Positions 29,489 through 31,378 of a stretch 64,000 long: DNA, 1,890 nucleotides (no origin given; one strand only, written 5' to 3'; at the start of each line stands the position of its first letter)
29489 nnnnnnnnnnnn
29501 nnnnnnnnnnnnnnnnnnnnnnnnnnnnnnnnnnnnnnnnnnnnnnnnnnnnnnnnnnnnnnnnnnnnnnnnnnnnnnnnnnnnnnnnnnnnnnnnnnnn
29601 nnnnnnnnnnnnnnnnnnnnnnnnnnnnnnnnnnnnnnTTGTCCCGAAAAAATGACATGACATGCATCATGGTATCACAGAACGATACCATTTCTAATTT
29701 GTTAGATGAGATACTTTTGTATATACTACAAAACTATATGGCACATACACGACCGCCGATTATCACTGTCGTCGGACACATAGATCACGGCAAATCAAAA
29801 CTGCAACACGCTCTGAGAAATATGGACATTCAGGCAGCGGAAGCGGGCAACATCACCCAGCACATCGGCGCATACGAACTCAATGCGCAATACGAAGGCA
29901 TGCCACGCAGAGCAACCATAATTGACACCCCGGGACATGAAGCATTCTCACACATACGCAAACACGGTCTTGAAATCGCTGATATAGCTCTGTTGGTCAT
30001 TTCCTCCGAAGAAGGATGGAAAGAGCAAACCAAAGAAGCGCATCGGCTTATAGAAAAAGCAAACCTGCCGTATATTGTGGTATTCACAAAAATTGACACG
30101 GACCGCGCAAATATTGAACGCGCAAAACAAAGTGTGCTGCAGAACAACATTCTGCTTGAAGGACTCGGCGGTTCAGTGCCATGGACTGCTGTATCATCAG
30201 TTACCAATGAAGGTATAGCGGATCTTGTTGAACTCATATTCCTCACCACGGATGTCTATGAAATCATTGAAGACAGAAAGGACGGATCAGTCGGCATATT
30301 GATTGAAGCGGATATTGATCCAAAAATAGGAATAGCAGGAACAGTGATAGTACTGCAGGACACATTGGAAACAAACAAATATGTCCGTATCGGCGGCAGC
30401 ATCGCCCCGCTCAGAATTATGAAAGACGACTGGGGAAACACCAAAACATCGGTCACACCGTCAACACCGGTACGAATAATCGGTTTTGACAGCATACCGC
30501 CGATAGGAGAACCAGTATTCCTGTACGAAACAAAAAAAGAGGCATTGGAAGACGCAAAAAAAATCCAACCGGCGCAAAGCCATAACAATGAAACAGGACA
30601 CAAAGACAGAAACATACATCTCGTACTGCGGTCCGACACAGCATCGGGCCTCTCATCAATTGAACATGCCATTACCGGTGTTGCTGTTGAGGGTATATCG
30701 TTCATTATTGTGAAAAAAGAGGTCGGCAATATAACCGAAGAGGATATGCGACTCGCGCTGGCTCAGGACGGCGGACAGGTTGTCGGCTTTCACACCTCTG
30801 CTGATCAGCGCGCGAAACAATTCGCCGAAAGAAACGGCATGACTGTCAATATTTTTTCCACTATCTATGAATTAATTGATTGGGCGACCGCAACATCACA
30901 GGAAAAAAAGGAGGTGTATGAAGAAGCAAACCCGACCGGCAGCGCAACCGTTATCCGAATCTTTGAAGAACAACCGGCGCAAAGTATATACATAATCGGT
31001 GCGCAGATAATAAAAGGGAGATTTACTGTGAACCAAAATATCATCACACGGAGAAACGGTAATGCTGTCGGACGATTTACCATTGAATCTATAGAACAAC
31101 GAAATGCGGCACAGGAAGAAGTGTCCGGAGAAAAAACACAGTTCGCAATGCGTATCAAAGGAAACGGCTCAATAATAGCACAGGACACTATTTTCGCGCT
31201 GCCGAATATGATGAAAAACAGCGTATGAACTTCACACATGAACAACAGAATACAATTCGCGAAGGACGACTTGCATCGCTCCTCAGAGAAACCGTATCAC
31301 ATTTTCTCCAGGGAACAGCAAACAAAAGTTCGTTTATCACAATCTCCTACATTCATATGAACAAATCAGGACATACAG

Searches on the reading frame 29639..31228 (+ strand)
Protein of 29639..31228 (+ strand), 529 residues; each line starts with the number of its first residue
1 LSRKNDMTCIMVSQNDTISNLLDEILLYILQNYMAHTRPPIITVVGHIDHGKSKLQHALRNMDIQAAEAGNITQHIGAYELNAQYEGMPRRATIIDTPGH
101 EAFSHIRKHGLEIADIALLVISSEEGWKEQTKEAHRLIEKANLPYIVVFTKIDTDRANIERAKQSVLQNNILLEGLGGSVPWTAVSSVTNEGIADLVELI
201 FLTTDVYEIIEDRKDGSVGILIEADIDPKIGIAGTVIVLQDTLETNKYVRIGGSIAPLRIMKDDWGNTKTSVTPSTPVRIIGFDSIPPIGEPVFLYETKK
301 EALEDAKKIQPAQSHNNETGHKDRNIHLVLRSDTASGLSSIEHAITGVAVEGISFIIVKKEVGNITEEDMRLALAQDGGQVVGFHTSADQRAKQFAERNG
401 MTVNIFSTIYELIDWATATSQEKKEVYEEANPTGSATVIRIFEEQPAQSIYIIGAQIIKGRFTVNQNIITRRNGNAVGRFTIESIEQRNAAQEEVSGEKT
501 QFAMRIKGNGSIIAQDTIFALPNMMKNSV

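Call 5: search_protein_families(library=pfam, proteins=[window:29639-31228:+], max_evalue=0.01)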
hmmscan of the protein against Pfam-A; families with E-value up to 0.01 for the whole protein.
window:29639-31228:+ (529 aa): 8 families
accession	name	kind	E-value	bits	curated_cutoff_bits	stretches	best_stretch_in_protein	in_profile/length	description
PF00009.33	GTP_EFTU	-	1.7e-28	99.9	26.5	1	41-201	5-183/188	Elongation factor Tu GTP binding domain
PF11987.13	IF-2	-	2.4e-16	60.2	27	1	307-414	8-114/117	Translation-initiation factor 2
PF01926.29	MMR_HSR1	-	1.6e-10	41.5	21.9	1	42-151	2-113/113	50S ribosome-binding GTPase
PF22042.2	EF-G_D2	-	1.7e-08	34.9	27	1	219-291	4-79/84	Elongation factor G domain 2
PF00071.28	Ras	-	8.7e-06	25.8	21.6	1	43-162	3-125/162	Ras family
PF08477.19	Roc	-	0.00053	20.7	27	1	42-153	2-119/119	Ras of Complex, Roc, domain of DAPkinase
PF00350.29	Dynamin_N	-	0.0053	17.2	27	0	91-152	102-168/168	Dynamin family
PF05049.19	IIGP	-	0.0058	16.2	24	1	42-174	38-173/375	Interferon-inducible GTPase (IIGP)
